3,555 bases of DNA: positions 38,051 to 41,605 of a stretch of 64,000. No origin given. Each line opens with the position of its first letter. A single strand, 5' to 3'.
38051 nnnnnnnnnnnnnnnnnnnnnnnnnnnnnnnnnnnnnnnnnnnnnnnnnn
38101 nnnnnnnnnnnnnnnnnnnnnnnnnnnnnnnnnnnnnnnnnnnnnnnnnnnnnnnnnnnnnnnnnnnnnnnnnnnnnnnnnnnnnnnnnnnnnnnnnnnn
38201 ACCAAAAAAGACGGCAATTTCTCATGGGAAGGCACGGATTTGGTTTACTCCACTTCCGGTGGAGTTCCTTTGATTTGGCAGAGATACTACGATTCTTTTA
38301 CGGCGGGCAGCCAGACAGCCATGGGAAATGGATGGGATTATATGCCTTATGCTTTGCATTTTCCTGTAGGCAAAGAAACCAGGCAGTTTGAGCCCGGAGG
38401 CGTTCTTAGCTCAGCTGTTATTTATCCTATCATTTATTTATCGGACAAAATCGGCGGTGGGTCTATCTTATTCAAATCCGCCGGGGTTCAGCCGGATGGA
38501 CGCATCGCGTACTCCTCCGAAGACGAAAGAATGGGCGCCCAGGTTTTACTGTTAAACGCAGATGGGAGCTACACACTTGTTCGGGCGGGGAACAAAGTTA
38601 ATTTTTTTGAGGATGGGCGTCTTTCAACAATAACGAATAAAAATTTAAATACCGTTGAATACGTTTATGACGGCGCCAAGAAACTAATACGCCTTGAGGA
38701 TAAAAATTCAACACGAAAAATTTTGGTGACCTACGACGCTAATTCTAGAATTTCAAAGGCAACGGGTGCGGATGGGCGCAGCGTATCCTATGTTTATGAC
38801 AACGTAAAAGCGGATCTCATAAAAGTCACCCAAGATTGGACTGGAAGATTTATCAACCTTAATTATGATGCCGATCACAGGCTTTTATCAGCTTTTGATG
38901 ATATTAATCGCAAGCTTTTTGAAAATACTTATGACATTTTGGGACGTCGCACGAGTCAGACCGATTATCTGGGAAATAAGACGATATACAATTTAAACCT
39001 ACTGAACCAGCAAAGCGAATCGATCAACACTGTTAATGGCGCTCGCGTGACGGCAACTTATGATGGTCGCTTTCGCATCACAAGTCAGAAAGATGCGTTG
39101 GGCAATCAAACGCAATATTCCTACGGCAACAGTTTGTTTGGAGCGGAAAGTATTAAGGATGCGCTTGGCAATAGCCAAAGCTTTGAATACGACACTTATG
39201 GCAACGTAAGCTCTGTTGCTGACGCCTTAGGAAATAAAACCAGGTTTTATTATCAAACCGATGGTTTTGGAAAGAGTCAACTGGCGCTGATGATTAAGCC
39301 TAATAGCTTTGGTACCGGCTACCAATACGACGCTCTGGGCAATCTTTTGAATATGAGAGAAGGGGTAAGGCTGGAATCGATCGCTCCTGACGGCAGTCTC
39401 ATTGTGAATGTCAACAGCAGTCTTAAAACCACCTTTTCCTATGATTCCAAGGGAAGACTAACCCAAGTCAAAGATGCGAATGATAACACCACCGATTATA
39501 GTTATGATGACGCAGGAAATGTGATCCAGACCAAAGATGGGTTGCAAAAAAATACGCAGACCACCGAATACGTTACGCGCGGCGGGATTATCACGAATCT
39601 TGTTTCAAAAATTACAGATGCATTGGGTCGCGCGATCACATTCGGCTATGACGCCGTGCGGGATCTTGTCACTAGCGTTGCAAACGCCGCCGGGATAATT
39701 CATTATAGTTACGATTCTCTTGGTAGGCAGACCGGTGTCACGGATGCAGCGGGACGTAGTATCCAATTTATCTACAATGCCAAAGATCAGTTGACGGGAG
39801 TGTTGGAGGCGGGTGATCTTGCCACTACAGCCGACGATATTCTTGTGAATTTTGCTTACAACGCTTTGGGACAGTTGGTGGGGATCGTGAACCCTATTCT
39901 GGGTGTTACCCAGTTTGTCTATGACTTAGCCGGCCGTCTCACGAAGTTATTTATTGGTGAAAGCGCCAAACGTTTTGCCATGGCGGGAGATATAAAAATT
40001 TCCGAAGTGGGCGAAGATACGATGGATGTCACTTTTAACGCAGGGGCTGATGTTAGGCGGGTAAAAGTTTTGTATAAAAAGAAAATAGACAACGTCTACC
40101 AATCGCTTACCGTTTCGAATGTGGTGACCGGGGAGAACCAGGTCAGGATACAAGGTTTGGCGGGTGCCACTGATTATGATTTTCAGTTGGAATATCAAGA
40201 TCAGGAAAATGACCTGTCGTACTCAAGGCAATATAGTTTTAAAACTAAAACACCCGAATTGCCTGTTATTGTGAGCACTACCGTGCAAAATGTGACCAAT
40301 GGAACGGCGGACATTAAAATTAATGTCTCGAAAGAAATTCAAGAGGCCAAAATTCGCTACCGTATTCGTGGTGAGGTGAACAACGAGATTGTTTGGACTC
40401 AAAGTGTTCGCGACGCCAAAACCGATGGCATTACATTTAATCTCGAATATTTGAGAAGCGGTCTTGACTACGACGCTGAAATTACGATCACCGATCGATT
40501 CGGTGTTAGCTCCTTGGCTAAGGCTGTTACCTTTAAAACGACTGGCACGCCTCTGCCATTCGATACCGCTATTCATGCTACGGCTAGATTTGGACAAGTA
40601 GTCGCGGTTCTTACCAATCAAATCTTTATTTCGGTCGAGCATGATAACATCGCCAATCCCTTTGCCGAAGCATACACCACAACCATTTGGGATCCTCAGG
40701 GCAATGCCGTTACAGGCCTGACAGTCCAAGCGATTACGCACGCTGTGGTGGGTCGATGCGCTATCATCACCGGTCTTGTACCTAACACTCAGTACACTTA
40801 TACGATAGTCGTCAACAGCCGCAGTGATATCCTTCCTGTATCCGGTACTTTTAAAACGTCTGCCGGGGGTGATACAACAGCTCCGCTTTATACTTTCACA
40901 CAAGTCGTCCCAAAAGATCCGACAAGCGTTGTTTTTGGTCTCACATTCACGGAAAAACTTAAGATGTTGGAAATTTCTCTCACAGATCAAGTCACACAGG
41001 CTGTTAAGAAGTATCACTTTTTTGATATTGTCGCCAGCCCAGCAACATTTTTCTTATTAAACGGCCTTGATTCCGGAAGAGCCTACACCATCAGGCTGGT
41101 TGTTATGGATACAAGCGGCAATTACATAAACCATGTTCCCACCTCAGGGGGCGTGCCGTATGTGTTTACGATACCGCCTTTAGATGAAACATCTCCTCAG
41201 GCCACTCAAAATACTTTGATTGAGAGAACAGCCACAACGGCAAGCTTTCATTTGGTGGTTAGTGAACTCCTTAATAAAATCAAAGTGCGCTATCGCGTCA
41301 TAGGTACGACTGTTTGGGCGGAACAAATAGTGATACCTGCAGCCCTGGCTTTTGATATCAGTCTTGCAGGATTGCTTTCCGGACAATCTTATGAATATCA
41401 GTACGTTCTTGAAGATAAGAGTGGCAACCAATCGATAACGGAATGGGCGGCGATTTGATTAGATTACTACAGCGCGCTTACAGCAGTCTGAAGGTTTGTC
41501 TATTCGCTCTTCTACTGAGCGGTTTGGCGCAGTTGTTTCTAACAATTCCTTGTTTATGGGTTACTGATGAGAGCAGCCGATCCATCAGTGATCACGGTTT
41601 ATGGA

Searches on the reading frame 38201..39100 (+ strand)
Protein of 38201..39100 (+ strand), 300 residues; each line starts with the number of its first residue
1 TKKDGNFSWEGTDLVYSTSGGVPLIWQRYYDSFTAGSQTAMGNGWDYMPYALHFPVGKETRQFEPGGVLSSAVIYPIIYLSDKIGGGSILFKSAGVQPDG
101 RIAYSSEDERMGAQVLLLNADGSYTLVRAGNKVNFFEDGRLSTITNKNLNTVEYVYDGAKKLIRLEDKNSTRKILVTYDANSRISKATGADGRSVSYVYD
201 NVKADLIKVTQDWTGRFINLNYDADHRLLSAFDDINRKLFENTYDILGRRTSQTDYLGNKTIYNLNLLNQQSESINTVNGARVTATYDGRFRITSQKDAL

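Call 9: search_protein_families(library=pfam, proteins=[window:38201-39100:+], max_evalue=1)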
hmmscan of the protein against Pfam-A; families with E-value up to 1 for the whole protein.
window:38201-39100:+ (300 aa): 3 families
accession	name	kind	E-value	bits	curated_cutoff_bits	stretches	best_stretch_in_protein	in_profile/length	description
PF05593.20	RHS_repeat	-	1.4e-08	35.4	22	2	178-201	1-24/38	RHS Repeat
PF20148.4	DUF6531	-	0.00014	22.6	24.1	1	5-46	9-47/74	Domain of unknown function (DUF6531)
PF12182.14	DUF3642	-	0.025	15.5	22.7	1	151-204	22-72/93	Bacterial lipoprotein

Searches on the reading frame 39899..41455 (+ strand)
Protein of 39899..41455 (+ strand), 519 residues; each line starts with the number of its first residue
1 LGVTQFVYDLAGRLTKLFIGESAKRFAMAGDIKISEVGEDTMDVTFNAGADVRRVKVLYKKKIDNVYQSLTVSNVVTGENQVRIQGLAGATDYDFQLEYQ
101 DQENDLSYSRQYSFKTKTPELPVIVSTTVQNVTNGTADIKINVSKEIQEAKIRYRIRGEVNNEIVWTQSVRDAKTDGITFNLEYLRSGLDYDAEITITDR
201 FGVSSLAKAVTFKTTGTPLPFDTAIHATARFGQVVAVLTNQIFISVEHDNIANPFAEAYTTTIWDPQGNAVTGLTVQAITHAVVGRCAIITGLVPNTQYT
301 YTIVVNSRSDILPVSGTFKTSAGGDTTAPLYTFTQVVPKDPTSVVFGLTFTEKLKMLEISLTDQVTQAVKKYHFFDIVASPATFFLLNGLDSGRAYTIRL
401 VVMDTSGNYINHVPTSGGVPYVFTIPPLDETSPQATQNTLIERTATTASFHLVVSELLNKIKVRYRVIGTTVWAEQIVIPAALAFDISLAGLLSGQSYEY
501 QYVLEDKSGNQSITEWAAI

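Call 9: search_protein_families(library=pfam, proteins=[window:39899-41455:+], max_evalue=1)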
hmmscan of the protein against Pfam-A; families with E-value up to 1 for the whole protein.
window:39899-41455:+ (519 aa): 7 families
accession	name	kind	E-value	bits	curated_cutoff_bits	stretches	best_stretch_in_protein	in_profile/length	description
PF16656.11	Pur_ac_phosph_N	-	9.6e-09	36.1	30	2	38-116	10-93/93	Purple acid Phosphatase, N-terminal domain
PF00041.27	fn3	-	4.1e-08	33.8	25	2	31-112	5-81/84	Fibronectin type III domain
PF16893.11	fn3_2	-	0.00034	21.1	27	0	385-410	56-81/89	Fibronectin type III domain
PF22359.2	Big-like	-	0.017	15.8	27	1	112-150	3-42/48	Bacterial Ig-like domain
PF17425.8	Arylsulfotran_N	-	0.089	13.3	24.2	1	51-116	22-85/88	Arylsulfotransferase Ig-like domain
PF02489.21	Herpes_glycop_H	-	0.11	11.5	20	1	53-133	39-128/501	Herpesvirus glycoprotein H main domain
PF21466.3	GH101_dom-5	-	0.97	9.7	27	0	290-310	50-70/145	Endo-alpha-N-acetylgalactosaminidase, domain 5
